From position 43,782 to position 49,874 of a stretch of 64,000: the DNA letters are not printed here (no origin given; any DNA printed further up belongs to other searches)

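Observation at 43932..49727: Stand-alone 1,931-aa transglutaminase-like / DUF4011 / SF1 helicase / nuclease-like / DUF3320 protein: candidate single-gene defence or nucleic-acid surveillance system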

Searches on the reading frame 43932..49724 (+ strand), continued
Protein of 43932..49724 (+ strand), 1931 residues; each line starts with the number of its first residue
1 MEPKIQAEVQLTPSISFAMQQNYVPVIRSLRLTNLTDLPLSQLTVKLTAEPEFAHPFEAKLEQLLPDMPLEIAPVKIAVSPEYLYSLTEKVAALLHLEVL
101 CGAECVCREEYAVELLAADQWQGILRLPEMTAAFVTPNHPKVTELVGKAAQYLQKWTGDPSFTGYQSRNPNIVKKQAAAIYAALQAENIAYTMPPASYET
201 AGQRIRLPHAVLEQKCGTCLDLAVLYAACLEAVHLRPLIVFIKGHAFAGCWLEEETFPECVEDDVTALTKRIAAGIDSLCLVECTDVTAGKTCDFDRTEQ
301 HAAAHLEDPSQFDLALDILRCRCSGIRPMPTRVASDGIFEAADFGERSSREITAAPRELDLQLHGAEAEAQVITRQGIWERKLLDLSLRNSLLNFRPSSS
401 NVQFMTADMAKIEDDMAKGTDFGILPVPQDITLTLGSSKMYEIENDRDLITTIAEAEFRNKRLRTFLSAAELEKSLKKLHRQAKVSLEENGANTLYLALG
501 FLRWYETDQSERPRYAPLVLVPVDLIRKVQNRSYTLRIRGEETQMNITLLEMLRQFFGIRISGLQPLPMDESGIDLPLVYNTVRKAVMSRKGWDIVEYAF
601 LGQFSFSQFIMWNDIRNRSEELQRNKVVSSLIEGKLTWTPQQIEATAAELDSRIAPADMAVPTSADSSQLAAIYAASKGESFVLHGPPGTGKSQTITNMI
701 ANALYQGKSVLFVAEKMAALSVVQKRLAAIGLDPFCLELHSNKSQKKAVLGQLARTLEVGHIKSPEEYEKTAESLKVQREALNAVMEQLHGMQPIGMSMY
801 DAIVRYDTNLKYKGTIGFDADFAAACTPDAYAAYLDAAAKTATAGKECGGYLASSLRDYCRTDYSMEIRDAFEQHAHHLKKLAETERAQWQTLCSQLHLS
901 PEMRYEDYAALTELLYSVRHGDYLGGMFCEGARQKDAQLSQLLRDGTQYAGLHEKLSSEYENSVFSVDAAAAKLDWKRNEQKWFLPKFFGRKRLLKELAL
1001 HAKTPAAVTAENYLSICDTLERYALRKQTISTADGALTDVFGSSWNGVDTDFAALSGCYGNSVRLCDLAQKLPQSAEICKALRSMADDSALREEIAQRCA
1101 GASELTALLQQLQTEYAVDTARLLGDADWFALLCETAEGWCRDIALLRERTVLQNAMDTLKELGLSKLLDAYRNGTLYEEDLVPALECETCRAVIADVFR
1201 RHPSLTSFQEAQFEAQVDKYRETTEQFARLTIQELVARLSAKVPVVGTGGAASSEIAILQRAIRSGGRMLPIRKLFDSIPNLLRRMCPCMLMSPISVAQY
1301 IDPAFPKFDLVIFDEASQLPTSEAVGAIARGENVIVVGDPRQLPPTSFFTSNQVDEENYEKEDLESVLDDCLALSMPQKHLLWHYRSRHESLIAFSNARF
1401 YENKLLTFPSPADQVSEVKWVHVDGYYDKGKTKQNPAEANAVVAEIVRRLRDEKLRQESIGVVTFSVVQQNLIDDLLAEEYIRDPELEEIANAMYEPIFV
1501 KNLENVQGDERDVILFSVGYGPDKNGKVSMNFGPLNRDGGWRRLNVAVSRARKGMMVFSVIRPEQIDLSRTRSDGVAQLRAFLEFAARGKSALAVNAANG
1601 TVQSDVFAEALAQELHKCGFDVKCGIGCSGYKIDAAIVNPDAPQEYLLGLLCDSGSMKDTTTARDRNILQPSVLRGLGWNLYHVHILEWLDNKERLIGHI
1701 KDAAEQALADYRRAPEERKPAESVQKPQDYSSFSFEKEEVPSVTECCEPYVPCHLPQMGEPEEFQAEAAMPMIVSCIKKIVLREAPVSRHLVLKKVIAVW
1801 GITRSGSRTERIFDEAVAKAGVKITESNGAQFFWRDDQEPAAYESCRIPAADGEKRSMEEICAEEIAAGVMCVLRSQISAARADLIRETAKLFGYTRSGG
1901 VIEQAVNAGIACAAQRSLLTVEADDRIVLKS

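Call 18: find_homologous_proteins(query=window:43932-49724:+, max_evalue=1e-10)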
Query window:43932-49724:+ (1931 aa): 3920 proteins with E <= 1e-10 among 8000 candidates; the best 120 are listed.
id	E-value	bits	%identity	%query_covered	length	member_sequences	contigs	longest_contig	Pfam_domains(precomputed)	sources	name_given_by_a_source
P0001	0.0e+0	4388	100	100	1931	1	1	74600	PF11784.14,PF13195.12,PF13087.13,PF13086.13,PF01443.25,PF13604.13,PF13245.13,PF18741.8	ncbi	-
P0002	0.0e+0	3955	90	100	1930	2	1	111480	PF11784.14,PF13195.12,PF13087.13,PF13086.13,PF01443.25,PF13604.13,PF13245.13,PF18741.8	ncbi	-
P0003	0.0e+0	3388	76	100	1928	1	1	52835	PF11784.14,PF13195.12,PF13087.13,PF13086.13,PF01443.25,PF13604.13,PF13245.13,PF18741.8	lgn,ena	-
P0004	0.0e+0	3373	76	100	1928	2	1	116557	PF11784.14,PF13195.12,PF13087.13,PF13086.13,PF01443.25,PF13604.13,PF13245.13,PF18741.8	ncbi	-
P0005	0.0e+0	3363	76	100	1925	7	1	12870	PF11784.14,PF13195.12,PF13087.13,PF13086.13,PF01443.25,PF13604.13,PF13245.13,PF18741.8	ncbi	-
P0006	0.0e+0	3336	75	100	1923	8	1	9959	PF13195.12,PF13087.13,PF13086.13,PF01443.25,PF13604.13,PF13245.13,PF18741.8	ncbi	-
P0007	0.0e+0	3333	76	100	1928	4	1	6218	PF11784.14,PF13195.12,PF13087.13,PF13086.13,PF01443.25,PF13604.13,PF13245.13,PF18741.8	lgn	-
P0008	0.0e+0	3092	71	100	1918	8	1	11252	PF11784.14,PF13195.12,PF13087.13,PF13086.13,PF01443.25,PF13604.13,PF13245.13,PF18741.8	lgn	-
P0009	0.0e+0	2701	62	100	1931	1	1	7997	PF11784.14,PF13195.12,PF13087.13,PF13086.13,PF01443.25,PF13604.13,PF13245.13,PF18741.8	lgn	-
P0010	0.0e+0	2625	59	100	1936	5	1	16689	PF11784.14,PF13195.12,PF13087.13,PF13086.13,PF01443.25,PF13604.13,PF13245.13,PF18741.8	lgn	-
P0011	0.0e+0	2619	59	100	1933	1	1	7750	PF11784.14,PF13195.12,PF13087.13,PF13086.13,PF01443.25,PF13604.13,PF13245.13,PF18741.8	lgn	-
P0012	0.0e+0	2573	59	100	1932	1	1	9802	PF11784.14,PF13195.12,PF13087.13,PF13086.13,PF01443.25,PF13604.13,PF13245.13,PF18741.8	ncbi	-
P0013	0.0e+0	2548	59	100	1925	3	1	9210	PF11784.14,PF13195.12,PF13087.13,PF13086.13,PF13604.13,PF13245.13,PF18741.8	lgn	-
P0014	0.0e+0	2544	60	100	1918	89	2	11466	PF11784.14,PF13195.12,PF13087.13,PF13086.13,PF01443.25,PF13604.13,PF13245.13,PF18741.8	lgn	-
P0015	0.0e+0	2534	58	100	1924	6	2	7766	PF11784.14,PF13195.12,PF13087.13,PF13086.13,PF01443.25,PF13604.13,PF13245.13,PF18741.8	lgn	-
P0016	0.0e+0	2525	58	100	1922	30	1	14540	PF11784.14,PF13195.12,PF13087.13,PF13086.13,PF01443.25,PF13604.13,PF13245.13,PF18741.8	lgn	-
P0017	0.0e+0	2520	60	100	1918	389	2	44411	PF11784.14,PF13195.12,PF13087.13,PF13086.13,PF01443.25,PF13604.13,PF13245.13,PF18741.8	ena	-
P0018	0.0e+0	2477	58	100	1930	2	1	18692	PF11784.14,PF13195.12,PF13087.13,PF13086.13,PF01443.25,PF13604.13,PF13245.13,PF18741.8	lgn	-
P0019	0.0e+0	2475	56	100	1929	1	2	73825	PF11784.14,PF13195.12,PF13087.13,PF13086.13,PF01443.25,PF13604.13,PF13245.13,PF18741.8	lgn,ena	-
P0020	0.0e+0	2464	57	100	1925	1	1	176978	PF11784.14,PF13195.12,PF13087.13,PF13086.13,PF01443.25,PF13604.13,PF13245.13,PF18741.8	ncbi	-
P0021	0.0e+0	2446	58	99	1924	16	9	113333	PF11784.14,PF13195.12,PF13087.13,PF13086.13,PF13604.13,PF13245.13,PF18741.8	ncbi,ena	-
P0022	0.0e+0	2445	57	100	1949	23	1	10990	PF11784.14,PF13195.12,PF13087.13,PF13086.13,PF01443.25,PF13604.13,PF13245.13,PF18741.8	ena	-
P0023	0.0e+0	2422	56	100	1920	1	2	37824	PF11784.14,PF13195.12,PF13087.13,PF13086.13,PF01443.25,PF13604.13,PF13245.13,PF18741.8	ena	-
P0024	0.0e+0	2422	57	100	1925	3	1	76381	PF11784.14,PF13195.12,PF13087.13,PF13086.13,PF01443.25,PF13604.13,PF13245.13,PF18741.8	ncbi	-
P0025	0.0e+0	2421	57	99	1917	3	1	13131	PF11784.14,PF13195.12,PF13087.13,PF13086.13,PF01443.25,PF13604.13,PF13245.13,PF18741.8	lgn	-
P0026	0.0e+0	2421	57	99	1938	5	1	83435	PF11784.14,PF13195.12,PF13087.13,PF13086.13,PF01443.25,PF13604.13,PF13245.13,PF18741.8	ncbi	-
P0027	0.0e+0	2421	57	99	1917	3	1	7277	PF11784.14,PF13195.12,PF13087.13,PF13086.13,PF01443.25,PF13604.13,PF13245.13,PF18741.8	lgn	-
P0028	0.0e+0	2419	57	100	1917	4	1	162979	PF11784.14,PF13195.12,PF13087.13,PF13086.13,PF01443.25,PF13604.13,PF13245.13,PF18741.8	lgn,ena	-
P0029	0.0e+0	2418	57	99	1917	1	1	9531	PF11784.14,PF13195.12,PF13087.13,PF13086.13,PF01443.25,PF13604.13,PF13245.13,PF18741.8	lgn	-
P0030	0.0e+0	2418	57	99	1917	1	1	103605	PF11784.14,PF13195.12,PF13087.13,PF13086.13,PF01443.25,PF13604.13,PF13245.13,PF18741.8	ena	-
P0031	0.0e+0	2418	56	100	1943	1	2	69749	PF11784.14,PF13195.12,PF13087.13,PF13086.13,PF01443.25,PF13604.13,PF13245.13,PF18741.8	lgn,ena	-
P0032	0.0e+0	2417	57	99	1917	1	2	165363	PF11784.14,PF13195.12,PF13087.13,PF13086.13,PF01443.25,PF13604.13,PF13245.13,PF18741.8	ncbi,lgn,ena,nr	ncbi:MAG: DUF3320 domain-containing protein [Oscillospiraceae bacterium]|nr:DUF3320 domain-containin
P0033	0.0e+0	2415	57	99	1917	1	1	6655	PF11784.14,PF13195.12,PF13087.13,PF13086.13,PF01443.25,PF13604.13,PF13245.13,PF18741.8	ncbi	-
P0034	0.0e+0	2406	56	100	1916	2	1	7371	PF11784.14,PF13195.12,PF13087.13,PF13086.13,PF01443.25,PF13604.13,PF13245.13,PF18741.8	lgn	-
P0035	0.0e+0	2400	57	99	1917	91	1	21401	PF11784.14,PF13195.12,PF13087.13,PF13086.13,PF01443.25,PF13604.13,PF13245.13,PF18741.8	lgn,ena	-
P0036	0.0e+0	2390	56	100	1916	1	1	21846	PF11784.14,PF13195.12,PF13087.13,PF13086.13,PF01443.25,PF13604.13,PF13245.13,PF18741.8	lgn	-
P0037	0.0e+0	2381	56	100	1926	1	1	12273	PF11784.14,PF13195.12,PF13087.13,PF13086.13,PF01443.25,PF13604.13,PF13245.13,PF18741.8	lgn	-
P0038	0.0e+0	2377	56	99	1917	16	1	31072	PF11784.14,PF13195.12,PF13087.13,PF13086.13,PF01443.25,PF13604.13,PF13245.13,PF18741.8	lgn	-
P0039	0.0e+0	2374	56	100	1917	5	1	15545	PF11784.14,PF13195.12,PF13087.13,PF13086.13,PF01443.25,PF13604.13,PF13245.13,PF18741.8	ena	-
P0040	0.0e+0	2366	55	100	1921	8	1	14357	PF11784.14,PF13195.12,PF13087.13,PF13086.13,PF01443.25,PF13604.13,PF13245.13,PF18741.8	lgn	-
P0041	0.0e+0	2354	56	100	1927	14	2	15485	PF11784.14,PF13195.12,PF13087.13,PF13086.13,PF01443.25,PF13604.13,PF13245.13,PF18741.8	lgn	-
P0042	0.0e+0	2339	56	100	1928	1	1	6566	PF11784.14,PF13195.12,PF13087.13,PF13086.13,PF01443.25,PF13604.13,PF13245.13,PF18741.8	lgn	-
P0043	0.0e+0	2335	56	100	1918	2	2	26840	PF11784.14,PF13195.12,PF13087.13,PF13086.13,PF13604.13,PF13245.13,PF18741.8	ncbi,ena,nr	ncbi:MAG: DUF3320 domain-containing protein [Oscillospiraceae bacterium]|nr:DUF3320 domain-containin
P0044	0.0e+0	2324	56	99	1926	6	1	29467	PF11784.14,PF13195.12,PF13087.13,PF13086.13,PF01443.25,PF13604.13,PF13245.13,PF18741.8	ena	-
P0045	0.0e+0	2302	55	100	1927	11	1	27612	PF13195.12,PF13087.13,PF13086.13,PF01443.25,PF13604.13,PF13245.13,PF18741.8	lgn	-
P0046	0.0e+0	2301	55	99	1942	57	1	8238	PF11784.14,PF13195.12,PF13087.13,PF13086.13,PF01443.25,PF13604.13,PF13245.13,PF18741.8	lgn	-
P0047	0.0e+0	2294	54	99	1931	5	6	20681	PF11784.14,PF13195.12,PF13087.13,PF13086.13,PF01443.25,PF13604.13,PF13245.13,PF18741.8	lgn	-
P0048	0.0e+0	2286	54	100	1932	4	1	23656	PF11784.14,PF13195.12,PF13087.13,PF13086.13,PF01443.25,PF13604.13,PF13245.13,PF18741.8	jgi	jgi:hypothetical protein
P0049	0.0e+0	2284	55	99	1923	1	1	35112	PF11784.14,PF13195.12,PF13087.13,PF13086.13,PF01443.25,PF13604.13,PF13245.13,PF18741.8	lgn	-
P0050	0.0e+0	2281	54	100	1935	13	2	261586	PF13195.12,PF13087.13,PF13086.13,PF13604.13,PF13245.13,PF18741.8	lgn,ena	-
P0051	0.0e+0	2280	54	100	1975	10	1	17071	PF11784.14,PF13195.12,PF13087.13,PF13086.13,PF01443.25,PF13604.13,PF13245.13,PF18741.8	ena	-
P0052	0.0e+0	2278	54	100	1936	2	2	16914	PF13195.12,PF13087.13,PF13086.13,PF13604.13,PF13245.13,PF18741.8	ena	-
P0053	0.0e+0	2275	54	100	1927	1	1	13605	PF11784.14,PF13195.12,PF13087.13,PF13086.13,PF01443.25,PF13604.13,PF13245.13,PF18741.8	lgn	-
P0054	0.0e+0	2271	54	100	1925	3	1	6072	PF13195.12,PF13087.13,PF13086.13,PF01443.25,PF13604.13,PF13245.13,PF18741.8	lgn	-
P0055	0.0e+0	2271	54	100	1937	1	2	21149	PF11784.14,PF13195.12,PF13087.13,PF13086.13,PF13604.13,PF13245.13,PF18741.8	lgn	-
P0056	0.0e+0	2270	53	99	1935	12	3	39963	PF13195.12,PF13087.13,PF13086.13,PF13604.13,PF13245.13,PF18741.8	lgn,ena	-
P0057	0.0e+0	2268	53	100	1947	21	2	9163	PF11784.14,PF13195.12,PF13087.13,PF13086.13,PF01443.25,PF13604.13,PF13245.13,PF18741.8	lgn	-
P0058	0.0e+0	2266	54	100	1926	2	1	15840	PF11784.14,PF13195.12,PF13087.13,PF13086.13,PF01443.25,PF13604.13,PF13245.13,PF18741.8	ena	-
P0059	0.0e+0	2266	53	100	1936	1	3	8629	PF13195.12,PF13087.13,PF13086.13,PF13604.13,PF13245.13,PF18741.8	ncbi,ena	-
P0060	0.0e+0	2265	53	99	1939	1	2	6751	PF11784.14,PF13195.12,PF13087.13,PF13086.13,PF01443.25,PF13604.13,PF13245.13,PF18741.8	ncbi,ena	-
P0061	0.0e+0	2261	53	100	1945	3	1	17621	PF13195.12,PF13087.13,PF13086.13,PF13604.13,PF13245.13,PF18741.8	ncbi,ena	-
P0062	0.0e+0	2260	53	100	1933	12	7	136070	PF11784.14,PF13195.12,PF13087.13,PF13086.13,PF01443.25,PF13604.13,PF13245.13,PF18741.8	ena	-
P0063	0.0e+0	2258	53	100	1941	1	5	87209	PF11784.14,PF13195.12,PF13087.13,PF13086.13,PF13604.13,PF13245.13,PF18741.8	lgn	-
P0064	0.0e+0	2256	52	100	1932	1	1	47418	PF11784.14,PF13195.12,PF13087.13,PF13086.13,PF01443.25,PF13604.13,PF13245.13,PF18741.8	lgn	-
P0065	0.0e+0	2256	54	100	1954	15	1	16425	PF13195.12,PF13087.13,PF13086.13,PF13604.13,PF13245.13,PF18741.8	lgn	-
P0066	0.0e+0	2256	54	99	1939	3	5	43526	PF11784.14,PF13195.12,PF13087.13,PF13086.13,PF01443.25,PF13604.13,PF13245.13,PF18741.8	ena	-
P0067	0.0e+0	2254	53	100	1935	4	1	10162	PF13195.12,PF13087.13,PF13086.13,PF01443.25,PF13604.13,PF13245.13,PF18741.8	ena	-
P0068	0.0e+0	2253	53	99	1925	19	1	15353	PF13195.12,PF13087.13,PF13086.13,PF01443.25,PF13604.13,PF13245.13,PF18741.8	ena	-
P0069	0.0e+0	2252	54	100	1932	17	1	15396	PF11784.14,PF13195.12,PF13087.13,PF13086.13,PF13604.13,PF13245.13,PF18741.8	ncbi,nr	ncbi:MAG: DUF3320 domain-containing protein [Ruminococcus sp.]|nr:DUF3320 domain-containing protein 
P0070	0.0e+0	2251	53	100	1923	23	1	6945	PF11784.14,PF13195.12,PF13087.13,PF13086.13,PF01443.25,PF13604.13,PF13245.13,PF18741.8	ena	-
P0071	0.0e+0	2251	53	100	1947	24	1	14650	PF11784.14,PF13195.12,PF13087.13,PF13086.13,PF01443.25,PF13604.13,PF13245.13,PF18741.8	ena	-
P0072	0.0e+0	2251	55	100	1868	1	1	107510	PF11784.14,PF13195.12,PF13087.13,PF13086.13,PF01443.25,PF13604.13,PF13245.13,PF18741.8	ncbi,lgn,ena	-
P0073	0.0e+0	2249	54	99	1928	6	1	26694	PF13195.12,PF13087.13,PF13086.13,PF01443.25,PF13604.13,PF13245.13,PF18741.8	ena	-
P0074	0.0e+0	2248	54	100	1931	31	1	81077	PF11784.14,PF13195.12,PF13087.13,PF13086.13,PF01443.25,PF13604.13,PF13245.13,PF18741.8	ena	-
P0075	0.0e+0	2247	53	100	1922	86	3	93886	PF13195.12,PF13087.13,PF13086.13,PF01443.25,PF13604.13,PF13245.13,PF18741.8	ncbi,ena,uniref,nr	ncbi:DUF4011 domain-containing protein [Ruminococcus sp.]|uniref:DUF4011 domain-containing protein n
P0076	0.0e+0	2247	54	99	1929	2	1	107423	PF11784.14,PF13195.12,PF13087.13,PF13086.13,PF13604.13,PF13245.13,PF18741.8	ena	-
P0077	0.0e+0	2245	54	99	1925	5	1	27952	PF13195.12,PF13087.13,PF13086.13,PF13604.13,PF13245.13,PF18741.8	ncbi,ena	-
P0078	0.0e+0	2244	53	100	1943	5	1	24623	PF13195.12,PF13087.13,PF13086.13,PF01443.25,PF13604.13,PF13245.13,PF18741.8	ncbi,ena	-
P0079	0.0e+0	2244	53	100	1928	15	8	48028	PF13195.12,PF13087.13,PF13086.13,PF13604.13,PF13245.13,PF18741.8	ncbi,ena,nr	ncbi:MAG: DUF4011 domain-containing protein [Ruminococcus sp.]|nr:DUF4011 domain-containing protein 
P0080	0.0e+0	2241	52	100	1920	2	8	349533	PF11784.14,PF13195.12,PF13087.13,PF13086.13,PF13604.13,PF13245.13,PF18741.8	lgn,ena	-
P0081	0.0e+0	2241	54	99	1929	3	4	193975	PF11784.14,PF13195.12,PF13087.13,PF13086.13,PF13604.13,PF13245.13,PF18741.8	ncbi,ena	-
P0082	0.0e+0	2241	53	100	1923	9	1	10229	PF13195.12,PF13087.13,PF13086.13,PF01443.25,PF13604.13,PF13245.13,PF18741.8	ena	-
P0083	0.0e+0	2240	54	99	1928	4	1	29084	PF13195.12,PF13087.13,PF13086.13,PF01443.25,PF13604.13,PF13245.13,PF18741.8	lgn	-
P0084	0.0e+0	2236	53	100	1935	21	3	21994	PF13195.12,PF13087.13,PF13086.13,PF13604.13,PF13245.13,PF18741.8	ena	-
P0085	0.0e+0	2235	54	99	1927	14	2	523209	PF13195.12,PF13087.13,PF13086.13,PF13604.13,PF13245.13,PF18741.8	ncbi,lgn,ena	-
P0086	0.0e+0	2233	53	100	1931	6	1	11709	PF11784.14,PF13195.12,PF13087.13,PF13086.13,PF01443.25,PF13604.13,PF13245.13,PF18741.8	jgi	-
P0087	0.0e+0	2231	53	100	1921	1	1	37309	PF13195.12,PF13087.13,PF13086.13,PF01443.25,PF13604.13,PF13245.13,PF18741.8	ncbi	-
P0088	0.0e+0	2230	52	100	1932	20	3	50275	PF13195.12,PF13087.13,PF13086.13,PF01443.25,PF13604.13,PF13245.13,PF18741.8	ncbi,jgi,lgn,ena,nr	ncbi:MAG TPA: DUF4011 domain-containing protein [Ruminococcus sp.]|nr:DUF4011 domain-containing prot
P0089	0.0e+0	2230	53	100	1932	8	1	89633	PF11784.14,PF13195.12,PF13087.13,PF13086.13,PF01443.25,PF13604.13,PF13245.13,PF18741.8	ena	-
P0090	0.0e+0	2230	53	100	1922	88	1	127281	PF11784.14,PF13195.12,PF13087.13,PF13086.13,PF01443.25,PF13604.13,PF13245.13,PF18741.8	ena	-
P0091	0.0e+0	2230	53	100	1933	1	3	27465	PF11784.14,PF13195.12,PF13087.13,PF13086.13,PF01443.25,PF13604.13,PF13245.13,PF18741.8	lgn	-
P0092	0.0e+0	2229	52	100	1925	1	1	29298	PF13195.12,PF13087.13,PF13086.13,PF13604.13,PF13245.13,PF18741.8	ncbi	-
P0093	0.0e+0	2228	54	99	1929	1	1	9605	PF11784.14,PF13195.12,PF13087.13,PF13086.13,PF01443.25,PF13604.13,PF13245.13,PF18741.8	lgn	-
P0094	0.0e+0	2228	53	100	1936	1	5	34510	PF13195.12,PF13087.13,PF13086.13,PF01443.25,PF13604.13,PF13245.13,PF18741.8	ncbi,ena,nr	ncbi:MAG: DUF4011 domain-containing protein [Ruminococcus sp.]|nr:DUF4011 domain-containing protein 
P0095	0.0e+0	2227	53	99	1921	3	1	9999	PF11784.14,PF13195.12,PF13087.13,PF13086.13,PF01443.25,PF13604.13,PF13245.13,PF18741.8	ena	-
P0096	0.0e+0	2226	52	100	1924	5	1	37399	PF11784.14,PF13195.12,PF13087.13,PF13086.13,PF01443.25,PF13604.13,PF13245.13,PF18741.8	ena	-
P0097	0.0e+0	2224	53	100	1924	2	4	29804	PF13195.12,PF13087.13,PF13086.13,PF01443.25,PF13604.13,PF13245.13,PF18741.8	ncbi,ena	-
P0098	0.0e+0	2224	53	100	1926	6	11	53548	PF13195.12,PF13087.13,PF13086.13,PF01443.25,PF13604.13,PF13245.13,PF18741.8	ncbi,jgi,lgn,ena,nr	ncbi:MAG: DUF4011 domain-containing protein [Ruminococcaceae bacterium]|nr:DUF4011 domain-containing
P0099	0.0e+0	2222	53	100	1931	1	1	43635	PF11784.14,PF13195.12,PF13087.13,PF13086.13,PF01443.25,PF13604.13,PF13245.13,PF18741.8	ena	-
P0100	0.0e+0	2222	53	100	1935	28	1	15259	PF11784.14,PF13195.12,PF13087.13,PF13086.13,PF01443.25,PF13604.13,PF13245.13,PF18741.8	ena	-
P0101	0.0e+0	2222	52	100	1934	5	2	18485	PF11784.14,PF13195.12,PF13087.13,PF13086.13,PF01443.25,PF13604.13,PF13245.13,PF18741.8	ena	-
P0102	0.0e+0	2221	52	100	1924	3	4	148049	PF11784.14,PF13195.12,PF13087.13,PF13086.13,PF01443.25,PF13604.13,PF13245.13,PF18741.8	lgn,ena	-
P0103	0.0e+0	2221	53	99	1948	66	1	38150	PF13195.12,PF13087.13,PF13086.13,PF01443.25,PF13604.13,PF13245.13,PF18741.8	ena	-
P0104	0.0e+0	2221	54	99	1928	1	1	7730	PF13195.12,PF13087.13,PF13086.13,PF01443.25,PF13604.13,PF13245.13,PF18741.8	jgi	jgi:hypothetical protein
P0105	0.0e+0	2219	53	99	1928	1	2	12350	PF13195.12,PF13087.13,PF13086.13,PF01443.25,PF13604.13,PF13245.13,PF18741.8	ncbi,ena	-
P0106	0.0e+0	2219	54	99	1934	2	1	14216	PF11784.14,PF13195.12,PF13087.13,PF13086.13,PF13604.13,PF13245.13,PF18741.8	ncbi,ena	-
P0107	0.0e+0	2218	53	99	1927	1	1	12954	PF13195.12,PF13087.13,PF13086.13,PF01443.25,PF13604.13,PF13245.13,PF18741.8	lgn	-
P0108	0.0e+0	2216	52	99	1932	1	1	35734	PF13195.12,PF13087.13,PF13086.13,PF01443.25,PF13604.13,PF13245.13,PF18741.8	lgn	-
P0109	0.0e+0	2216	54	99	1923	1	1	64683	PF13195.12,PF13087.13,PF13086.13,PF13604.13,PF13245.13,PF18741.8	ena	-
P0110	0.0e+0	2216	52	100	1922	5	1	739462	PF13195.12,PF13087.13,PF13086.13,PF01443.25,PF13604.13,PF13245.13,PF18741.8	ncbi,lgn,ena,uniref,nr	ncbi:DUF4011 domain-containing protein [uncultured Ruminococcus sp.]|uniref:DUF4011 domain-containin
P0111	0.0e+0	2215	53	99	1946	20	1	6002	PF13195.12,PF13087.13,PF13086.13,PF01443.25,PF13604.13,PF13245.13,PF18741.8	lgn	-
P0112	0.0e+0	2215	52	100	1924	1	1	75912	PF13195.12,PF13087.13,PF13086.13,PF01443.25,PF13604.13,PF13245.13,PF18741.8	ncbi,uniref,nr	ncbi:MAG: DUF4011 domain-containing protein [Ruminococcus sp.]|uniref:DUF4011 domain-containing prot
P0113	0.0e+0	2214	53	100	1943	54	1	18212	PF13195.12,PF13087.13,PF13086.13,PF13604.13,PF13245.13,PF18741.8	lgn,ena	-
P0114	0.0e+0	2214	54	99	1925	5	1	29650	PF13195.12,PF13087.13,PF13086.13,PF13604.13,PF13245.13,PF18741.8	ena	-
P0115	0.0e+0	2213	54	99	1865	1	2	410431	PF11784.14,PF13195.12,PF13087.13,PF13086.13,PF01443.25,PF13604.13,PF13245.13,PF18741.8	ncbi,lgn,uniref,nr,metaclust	ncbi:Superfamily I DNA and/or RNA helicase [Ruminococcus sp. YE71]|uniref:DUF3320 domain-containing 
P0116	0.0e+0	2213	52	100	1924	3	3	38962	PF11784.14,PF13195.12,PF13087.13,PF13086.13,PF01443.25,PF13604.13,PF13245.13,PF18741.8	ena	-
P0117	0.0e+0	2212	53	100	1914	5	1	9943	PF11784.14,PF13195.12,PF13087.13,PF13086.13,PF01443.25,PF13604.13,PF13245.13,PF18741.8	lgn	-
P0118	0.0e+0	2211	52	100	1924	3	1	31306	PF13195.12,PF13087.13,PF13086.13,PF01443.25,PF13604.13,PF13245.13,PF18741.8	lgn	-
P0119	0.0e+0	2211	52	100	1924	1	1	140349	PF13195.12,PF13087.13,PF13086.13,PF01443.25,PF13604.13,PF13245.13,PF18741.8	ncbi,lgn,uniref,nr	ncbi:DUF4011 domain-containing protein [Ruminococcus flavefaciens]|uniref:Superfamily I DNA and/or R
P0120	0.0e+0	2209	52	100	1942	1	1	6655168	PF11784.14,PF13195.12,PF13087.13,PF13086.13,PF01443.25,PF13604.13,PF13245.13,PF18741.8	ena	-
